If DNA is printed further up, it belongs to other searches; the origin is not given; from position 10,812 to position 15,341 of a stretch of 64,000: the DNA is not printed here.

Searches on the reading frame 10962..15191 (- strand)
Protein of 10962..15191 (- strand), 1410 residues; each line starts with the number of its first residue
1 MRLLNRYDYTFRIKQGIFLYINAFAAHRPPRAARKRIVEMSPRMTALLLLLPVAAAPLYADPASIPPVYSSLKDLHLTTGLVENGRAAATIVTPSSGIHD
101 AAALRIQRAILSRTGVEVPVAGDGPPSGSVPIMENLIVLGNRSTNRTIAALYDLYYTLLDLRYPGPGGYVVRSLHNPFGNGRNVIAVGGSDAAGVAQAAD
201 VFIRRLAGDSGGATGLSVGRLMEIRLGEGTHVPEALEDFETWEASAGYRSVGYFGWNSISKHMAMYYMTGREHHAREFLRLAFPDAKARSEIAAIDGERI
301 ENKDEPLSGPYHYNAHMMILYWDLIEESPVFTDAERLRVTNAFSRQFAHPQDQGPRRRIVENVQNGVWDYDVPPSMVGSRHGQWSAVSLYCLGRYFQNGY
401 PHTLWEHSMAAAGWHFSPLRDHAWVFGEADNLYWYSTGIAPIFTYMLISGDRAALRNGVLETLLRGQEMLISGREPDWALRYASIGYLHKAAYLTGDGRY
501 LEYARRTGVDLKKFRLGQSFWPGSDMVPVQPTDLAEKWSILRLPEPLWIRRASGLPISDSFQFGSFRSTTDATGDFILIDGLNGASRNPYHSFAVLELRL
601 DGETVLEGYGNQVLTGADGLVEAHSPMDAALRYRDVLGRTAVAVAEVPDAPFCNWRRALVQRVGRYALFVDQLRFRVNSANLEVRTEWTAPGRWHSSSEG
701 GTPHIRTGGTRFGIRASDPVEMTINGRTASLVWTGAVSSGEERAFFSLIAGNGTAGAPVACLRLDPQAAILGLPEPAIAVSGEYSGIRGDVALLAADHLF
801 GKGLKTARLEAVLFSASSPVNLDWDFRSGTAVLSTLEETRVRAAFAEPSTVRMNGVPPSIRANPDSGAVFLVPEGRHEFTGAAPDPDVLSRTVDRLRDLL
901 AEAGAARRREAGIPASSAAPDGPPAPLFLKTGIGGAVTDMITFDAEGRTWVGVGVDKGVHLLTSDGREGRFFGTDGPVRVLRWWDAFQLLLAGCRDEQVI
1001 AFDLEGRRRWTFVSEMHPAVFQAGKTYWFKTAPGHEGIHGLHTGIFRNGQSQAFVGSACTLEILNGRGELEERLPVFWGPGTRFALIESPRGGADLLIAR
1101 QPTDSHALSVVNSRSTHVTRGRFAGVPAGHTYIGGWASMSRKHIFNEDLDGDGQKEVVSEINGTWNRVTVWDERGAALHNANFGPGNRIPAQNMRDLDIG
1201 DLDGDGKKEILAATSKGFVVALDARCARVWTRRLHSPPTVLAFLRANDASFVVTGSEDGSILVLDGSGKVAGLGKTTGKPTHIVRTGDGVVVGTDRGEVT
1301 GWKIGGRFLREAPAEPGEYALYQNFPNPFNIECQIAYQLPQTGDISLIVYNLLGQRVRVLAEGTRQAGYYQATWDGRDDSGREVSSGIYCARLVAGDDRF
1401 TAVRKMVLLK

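Call 67: search_protein_families(library=pfam, proteins=[window:10962-15191:-], max_evalue=0.00001)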
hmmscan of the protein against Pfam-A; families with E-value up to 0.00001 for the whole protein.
window:10962-15191:- (1410 aa): 2 families
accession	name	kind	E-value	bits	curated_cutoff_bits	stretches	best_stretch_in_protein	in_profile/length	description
PF25292.1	Beta-prop_CGLA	-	1.5e-10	41.5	26.8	1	1195-1270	32-108/316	Lambda-carrageenase beta-propeller domain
PF13860.13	FlgD_ig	-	9.4e-09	35.6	27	1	1339-1395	18-75/79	FlgD Ig-like domain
